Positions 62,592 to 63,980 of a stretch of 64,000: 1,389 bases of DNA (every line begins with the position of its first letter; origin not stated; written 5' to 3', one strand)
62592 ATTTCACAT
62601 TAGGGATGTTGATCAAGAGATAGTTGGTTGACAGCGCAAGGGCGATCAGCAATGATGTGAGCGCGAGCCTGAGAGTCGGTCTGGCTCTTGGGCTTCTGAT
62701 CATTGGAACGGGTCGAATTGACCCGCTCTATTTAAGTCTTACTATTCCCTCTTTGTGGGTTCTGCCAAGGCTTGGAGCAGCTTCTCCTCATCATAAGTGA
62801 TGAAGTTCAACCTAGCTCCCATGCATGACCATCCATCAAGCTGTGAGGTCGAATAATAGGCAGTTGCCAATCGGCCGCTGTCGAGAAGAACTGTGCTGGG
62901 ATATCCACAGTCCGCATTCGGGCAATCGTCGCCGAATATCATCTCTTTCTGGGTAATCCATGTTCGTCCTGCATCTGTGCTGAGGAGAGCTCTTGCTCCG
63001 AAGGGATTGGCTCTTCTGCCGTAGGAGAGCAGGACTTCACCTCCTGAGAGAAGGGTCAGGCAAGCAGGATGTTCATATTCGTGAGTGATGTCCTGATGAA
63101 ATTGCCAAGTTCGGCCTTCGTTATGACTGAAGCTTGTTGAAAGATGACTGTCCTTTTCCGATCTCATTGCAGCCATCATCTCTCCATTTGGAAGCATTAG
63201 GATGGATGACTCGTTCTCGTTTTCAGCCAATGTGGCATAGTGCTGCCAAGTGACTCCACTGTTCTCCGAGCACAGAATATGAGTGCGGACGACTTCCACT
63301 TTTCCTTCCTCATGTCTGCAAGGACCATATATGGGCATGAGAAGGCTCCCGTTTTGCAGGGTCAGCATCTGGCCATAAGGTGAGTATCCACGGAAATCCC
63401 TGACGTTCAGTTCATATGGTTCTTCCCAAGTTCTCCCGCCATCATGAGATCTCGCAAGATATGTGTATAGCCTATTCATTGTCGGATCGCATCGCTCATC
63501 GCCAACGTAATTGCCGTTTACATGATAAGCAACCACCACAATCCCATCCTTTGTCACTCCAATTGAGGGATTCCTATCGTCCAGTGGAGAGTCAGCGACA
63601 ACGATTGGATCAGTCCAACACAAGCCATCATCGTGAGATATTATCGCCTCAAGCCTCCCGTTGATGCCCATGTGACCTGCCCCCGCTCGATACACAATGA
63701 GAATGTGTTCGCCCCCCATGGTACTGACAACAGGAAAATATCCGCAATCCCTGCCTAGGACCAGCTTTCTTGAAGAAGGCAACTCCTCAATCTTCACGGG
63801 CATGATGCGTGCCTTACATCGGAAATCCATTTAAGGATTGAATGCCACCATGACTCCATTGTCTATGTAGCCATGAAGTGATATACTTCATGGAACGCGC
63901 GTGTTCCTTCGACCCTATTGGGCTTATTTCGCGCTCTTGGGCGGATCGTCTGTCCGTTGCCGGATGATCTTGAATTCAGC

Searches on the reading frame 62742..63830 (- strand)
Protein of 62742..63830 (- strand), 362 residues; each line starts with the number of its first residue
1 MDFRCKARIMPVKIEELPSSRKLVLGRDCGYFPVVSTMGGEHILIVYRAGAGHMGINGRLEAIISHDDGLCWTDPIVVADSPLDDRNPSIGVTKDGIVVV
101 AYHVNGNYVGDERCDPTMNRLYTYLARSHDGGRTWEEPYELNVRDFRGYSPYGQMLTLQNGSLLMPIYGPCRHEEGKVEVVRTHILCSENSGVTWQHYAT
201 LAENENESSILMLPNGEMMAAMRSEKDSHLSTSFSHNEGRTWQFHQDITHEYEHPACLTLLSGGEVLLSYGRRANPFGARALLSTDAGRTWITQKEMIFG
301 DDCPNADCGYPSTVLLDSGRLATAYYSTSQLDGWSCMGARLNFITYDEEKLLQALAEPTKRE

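Call 18: search_protein_families(library=pfam, proteins=[window:62742-63830:-], max_evalue=0.001)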
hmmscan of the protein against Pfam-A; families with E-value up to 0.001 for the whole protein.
window:62742-63830:- (362 aa): 5 families
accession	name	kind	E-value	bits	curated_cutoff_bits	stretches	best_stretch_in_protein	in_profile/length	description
PF13088.12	BNR_2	-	1.9e-23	83.7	31.4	1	66-321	26-275/277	BNR repeat-like domain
PF02012.26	BNR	-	8.7e-08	31.5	27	0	127-136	2-11/12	BNR/Asp-box repeat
PF24316.1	Tli3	-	3.8e-06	27.7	27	0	114-144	77-106/129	T6SS Tli3 immunity protein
PF15902.12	Sortilin-Vps10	-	5.1e-05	22.7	33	0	185-293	3-111/446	Sortilin, neurotensin receptor 3,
PF13810.12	DUF4185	-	0.00056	19.7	39.5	0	183-241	127-184/309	Domain of unknown function (DUF4185)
